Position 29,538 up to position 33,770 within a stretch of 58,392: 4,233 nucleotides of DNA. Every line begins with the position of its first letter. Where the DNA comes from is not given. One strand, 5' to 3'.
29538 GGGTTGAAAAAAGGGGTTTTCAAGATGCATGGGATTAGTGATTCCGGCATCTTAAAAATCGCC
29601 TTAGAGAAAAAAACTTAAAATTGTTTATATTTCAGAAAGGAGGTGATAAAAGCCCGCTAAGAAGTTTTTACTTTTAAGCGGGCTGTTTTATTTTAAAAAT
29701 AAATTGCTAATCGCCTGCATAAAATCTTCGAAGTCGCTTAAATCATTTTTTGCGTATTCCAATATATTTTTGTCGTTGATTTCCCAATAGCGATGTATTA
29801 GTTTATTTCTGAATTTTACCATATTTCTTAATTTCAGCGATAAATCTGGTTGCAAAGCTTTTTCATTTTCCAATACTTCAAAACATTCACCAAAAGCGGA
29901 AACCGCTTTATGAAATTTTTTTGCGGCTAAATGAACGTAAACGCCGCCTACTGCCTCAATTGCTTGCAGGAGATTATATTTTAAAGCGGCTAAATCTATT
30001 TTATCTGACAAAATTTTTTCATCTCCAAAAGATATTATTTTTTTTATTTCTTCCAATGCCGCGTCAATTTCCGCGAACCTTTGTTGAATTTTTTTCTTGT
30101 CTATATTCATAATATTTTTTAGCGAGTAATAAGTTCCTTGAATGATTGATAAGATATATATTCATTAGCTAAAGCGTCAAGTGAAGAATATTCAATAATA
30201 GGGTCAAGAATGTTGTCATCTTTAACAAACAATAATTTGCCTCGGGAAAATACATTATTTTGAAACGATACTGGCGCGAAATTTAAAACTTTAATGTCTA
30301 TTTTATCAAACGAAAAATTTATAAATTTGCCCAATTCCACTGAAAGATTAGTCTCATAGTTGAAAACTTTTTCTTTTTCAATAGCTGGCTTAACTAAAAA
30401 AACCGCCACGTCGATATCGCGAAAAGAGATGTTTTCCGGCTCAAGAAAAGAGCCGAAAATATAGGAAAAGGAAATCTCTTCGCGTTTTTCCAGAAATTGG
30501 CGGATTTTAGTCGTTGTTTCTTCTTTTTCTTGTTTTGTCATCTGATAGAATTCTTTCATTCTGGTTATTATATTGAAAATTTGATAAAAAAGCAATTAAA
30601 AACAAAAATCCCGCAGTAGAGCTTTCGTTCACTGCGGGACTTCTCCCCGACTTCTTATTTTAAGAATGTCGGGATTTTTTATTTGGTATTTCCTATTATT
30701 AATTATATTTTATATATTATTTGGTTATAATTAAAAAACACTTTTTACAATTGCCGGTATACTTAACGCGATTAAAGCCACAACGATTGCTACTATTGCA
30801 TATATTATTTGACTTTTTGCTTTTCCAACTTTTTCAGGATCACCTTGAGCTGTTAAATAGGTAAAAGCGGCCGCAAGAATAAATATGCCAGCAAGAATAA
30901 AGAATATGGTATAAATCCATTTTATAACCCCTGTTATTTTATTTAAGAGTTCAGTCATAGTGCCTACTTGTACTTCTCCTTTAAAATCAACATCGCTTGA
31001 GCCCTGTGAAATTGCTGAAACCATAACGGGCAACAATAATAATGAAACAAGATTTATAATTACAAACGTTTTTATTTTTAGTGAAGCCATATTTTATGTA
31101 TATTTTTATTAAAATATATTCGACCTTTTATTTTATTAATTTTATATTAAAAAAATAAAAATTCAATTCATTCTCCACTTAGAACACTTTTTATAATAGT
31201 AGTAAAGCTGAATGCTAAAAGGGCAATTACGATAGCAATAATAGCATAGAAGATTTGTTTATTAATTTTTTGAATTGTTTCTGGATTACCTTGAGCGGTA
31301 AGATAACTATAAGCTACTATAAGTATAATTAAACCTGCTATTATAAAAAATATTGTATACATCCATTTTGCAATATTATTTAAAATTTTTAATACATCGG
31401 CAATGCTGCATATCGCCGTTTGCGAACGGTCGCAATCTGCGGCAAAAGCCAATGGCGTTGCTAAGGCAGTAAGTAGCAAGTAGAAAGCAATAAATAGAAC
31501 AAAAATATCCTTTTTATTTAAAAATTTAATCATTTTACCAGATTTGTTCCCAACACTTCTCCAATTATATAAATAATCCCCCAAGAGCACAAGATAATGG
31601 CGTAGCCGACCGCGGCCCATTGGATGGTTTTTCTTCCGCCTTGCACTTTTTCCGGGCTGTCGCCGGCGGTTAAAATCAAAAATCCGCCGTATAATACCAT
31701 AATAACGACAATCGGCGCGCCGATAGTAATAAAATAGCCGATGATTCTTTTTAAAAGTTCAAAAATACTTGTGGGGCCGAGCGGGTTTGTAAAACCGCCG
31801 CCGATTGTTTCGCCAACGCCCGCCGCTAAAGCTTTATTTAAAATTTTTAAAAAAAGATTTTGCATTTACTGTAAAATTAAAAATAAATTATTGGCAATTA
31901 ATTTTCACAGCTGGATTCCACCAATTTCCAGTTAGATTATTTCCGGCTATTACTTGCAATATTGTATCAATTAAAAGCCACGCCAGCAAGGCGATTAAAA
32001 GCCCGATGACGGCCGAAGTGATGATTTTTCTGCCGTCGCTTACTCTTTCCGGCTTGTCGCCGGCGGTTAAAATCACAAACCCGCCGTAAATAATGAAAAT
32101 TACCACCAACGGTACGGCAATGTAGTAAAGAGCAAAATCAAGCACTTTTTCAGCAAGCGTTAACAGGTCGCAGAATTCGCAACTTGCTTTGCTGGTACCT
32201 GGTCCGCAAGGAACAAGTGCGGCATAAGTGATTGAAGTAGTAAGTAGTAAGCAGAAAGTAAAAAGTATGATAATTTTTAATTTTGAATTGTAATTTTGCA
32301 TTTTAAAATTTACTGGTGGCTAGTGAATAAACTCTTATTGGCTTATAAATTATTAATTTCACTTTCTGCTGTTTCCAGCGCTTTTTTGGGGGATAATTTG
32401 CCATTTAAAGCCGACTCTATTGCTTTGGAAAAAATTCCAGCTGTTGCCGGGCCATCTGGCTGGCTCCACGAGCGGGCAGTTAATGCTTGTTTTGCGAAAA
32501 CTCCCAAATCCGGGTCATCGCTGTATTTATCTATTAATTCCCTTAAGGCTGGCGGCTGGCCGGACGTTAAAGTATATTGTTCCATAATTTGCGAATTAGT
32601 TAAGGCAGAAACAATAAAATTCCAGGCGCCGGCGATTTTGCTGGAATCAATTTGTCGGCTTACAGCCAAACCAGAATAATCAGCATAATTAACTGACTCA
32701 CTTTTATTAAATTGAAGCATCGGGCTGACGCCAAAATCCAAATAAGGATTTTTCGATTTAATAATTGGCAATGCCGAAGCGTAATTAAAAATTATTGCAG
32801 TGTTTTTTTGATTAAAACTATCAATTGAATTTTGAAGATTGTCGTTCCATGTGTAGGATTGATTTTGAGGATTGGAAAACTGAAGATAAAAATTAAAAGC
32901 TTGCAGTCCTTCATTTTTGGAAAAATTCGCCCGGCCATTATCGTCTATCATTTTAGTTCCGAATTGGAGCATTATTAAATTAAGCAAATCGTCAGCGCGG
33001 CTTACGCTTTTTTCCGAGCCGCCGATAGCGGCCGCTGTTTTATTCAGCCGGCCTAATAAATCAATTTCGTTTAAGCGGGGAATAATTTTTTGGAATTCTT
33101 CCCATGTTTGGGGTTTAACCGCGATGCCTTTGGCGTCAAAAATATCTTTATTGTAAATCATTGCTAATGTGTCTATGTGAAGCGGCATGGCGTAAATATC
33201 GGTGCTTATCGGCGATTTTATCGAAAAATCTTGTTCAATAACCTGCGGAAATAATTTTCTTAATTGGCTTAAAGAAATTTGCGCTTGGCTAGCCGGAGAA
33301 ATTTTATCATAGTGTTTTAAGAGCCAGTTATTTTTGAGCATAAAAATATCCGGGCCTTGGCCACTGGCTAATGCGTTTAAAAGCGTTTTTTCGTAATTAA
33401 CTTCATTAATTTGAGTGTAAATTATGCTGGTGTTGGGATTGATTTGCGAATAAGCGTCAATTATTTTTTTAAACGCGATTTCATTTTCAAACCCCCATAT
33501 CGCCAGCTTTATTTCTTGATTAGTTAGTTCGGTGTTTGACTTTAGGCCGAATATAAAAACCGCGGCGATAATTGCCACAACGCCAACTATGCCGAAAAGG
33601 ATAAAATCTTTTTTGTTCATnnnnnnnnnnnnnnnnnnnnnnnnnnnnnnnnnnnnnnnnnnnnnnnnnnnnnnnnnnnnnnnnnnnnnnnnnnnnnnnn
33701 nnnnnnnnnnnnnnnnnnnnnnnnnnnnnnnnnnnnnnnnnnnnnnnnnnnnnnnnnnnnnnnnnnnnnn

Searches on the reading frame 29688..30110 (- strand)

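Call 31: search_protein_families(library=pfam, proteins=[window:29688-30110:-], max_evalue=0.001)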
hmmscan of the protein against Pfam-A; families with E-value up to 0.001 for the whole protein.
window:29688-30110:- (140 aa): 1 family
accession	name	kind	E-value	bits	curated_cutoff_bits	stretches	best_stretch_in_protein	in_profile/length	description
PF01934.22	HepT-like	-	1.2e-24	86.7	23.5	1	15-134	1-120/120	Ribonuclease HepT-like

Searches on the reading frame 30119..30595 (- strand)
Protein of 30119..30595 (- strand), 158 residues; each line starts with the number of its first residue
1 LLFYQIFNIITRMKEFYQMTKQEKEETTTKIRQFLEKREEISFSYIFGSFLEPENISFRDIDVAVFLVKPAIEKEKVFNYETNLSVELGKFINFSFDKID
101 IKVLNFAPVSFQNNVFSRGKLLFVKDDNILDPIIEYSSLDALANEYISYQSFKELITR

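Call 31: search_protein_families(library=pfam, proteins=[window:30119-30595:-], max_evalue=0.001)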
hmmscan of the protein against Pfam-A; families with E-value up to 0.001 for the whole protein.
window:30119-30595:- (158 aa): 2 families
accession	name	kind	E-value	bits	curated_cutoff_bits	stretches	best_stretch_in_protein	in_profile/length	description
PF18765.7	Polbeta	-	1.4e-15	57.6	26.9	1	30-127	2-92/93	Polymerase beta, Nucleotidyltransferase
PF01909.29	NTP_transf_2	-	0.00021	22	21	1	30-79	3-56/93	Nucleotidyltransferase domain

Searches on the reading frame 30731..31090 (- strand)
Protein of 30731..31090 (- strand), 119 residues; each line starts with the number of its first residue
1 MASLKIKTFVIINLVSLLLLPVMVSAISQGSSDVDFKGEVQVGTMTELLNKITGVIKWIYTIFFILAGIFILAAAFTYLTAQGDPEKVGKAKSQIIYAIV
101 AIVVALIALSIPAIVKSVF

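Call 31: search_protein_families(library=pfam, proteins=[window:30731-31090:-], max_evalue=0.001)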
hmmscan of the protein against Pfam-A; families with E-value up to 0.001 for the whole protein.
window:30731-31090:- (119 aa): 1 family
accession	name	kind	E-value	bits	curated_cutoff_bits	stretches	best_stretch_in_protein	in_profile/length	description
PF18895.5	T4SS_pilin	-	8.6e-11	42.2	26.6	1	43-111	3-67/71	Type IV secretion system pilin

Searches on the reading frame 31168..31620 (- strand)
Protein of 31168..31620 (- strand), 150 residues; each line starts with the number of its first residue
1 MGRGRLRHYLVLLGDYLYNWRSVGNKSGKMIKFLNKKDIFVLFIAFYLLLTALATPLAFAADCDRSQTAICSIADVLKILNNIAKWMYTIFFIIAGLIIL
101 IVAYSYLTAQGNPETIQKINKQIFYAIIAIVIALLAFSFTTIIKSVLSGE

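Call 31: search_protein_families(library=pfam, proteins=[window:31168-31620:-], max_evalue=0.001)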
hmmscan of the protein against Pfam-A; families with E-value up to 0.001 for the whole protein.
window:31168-31620:- (150 aa): 2 families
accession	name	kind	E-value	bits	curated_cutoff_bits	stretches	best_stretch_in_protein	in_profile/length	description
PF18895.5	T4SS_pilin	-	8.7e-09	35.8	26.6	1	78-142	7-70/71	Type IV secretion system pilin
PF04956.18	TrbC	-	4.4e-05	24.1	27.9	1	36-140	6-95/98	TrbC/VIRB2 pilin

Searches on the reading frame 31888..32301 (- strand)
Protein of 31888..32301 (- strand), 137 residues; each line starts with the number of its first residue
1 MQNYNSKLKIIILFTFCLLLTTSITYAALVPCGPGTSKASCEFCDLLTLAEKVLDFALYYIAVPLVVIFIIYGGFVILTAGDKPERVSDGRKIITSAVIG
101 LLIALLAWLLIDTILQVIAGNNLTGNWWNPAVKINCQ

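Call 31: search_protein_families(library=pfam, proteins=[window:31888-32301:-], max_evalue=0.001)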
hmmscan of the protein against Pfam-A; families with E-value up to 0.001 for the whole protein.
window:31888-32301:- (137 aa): 2 families
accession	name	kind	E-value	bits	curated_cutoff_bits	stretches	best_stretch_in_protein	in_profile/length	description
PF18895.5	T4SS_pilin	-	1.3e-10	41.6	26.6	1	57-113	15-70/71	Type IV secretion system pilin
PF10320.15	7TM_GPCR_Srsx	-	9.4e-05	22.4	24.1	1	10-128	105-220/257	Serpentine type 7TM GPCR chemoreceptor Srsx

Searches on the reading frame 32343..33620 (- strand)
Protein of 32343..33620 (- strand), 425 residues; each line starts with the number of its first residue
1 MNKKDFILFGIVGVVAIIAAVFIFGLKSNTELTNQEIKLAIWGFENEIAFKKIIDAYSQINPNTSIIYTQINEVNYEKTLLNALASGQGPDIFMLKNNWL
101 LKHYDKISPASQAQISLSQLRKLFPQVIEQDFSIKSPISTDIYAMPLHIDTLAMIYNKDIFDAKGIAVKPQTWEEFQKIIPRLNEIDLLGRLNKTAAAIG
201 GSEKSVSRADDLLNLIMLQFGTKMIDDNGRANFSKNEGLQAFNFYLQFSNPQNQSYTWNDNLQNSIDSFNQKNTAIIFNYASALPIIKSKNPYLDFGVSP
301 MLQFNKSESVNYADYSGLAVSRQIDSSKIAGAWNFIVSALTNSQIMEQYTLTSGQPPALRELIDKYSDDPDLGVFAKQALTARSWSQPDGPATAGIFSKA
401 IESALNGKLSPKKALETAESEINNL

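Call 31: search_protein_families(library=pfam, proteins=[window:32343-33620:-], max_evalue=0.001)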
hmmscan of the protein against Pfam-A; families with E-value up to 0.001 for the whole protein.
window:32343-33620:- (425 aa): 2 families
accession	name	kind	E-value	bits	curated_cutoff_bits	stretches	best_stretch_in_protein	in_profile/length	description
PF13416.11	SBP_bac_8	-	1.5e-21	77.9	27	1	52-371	1-276/279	Bacterial extracellular solute-binding protein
PF01547.30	SBP_bac_1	-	4e-21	76.8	26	1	49-340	9-301/307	Bacterial extracellular solute-binding protein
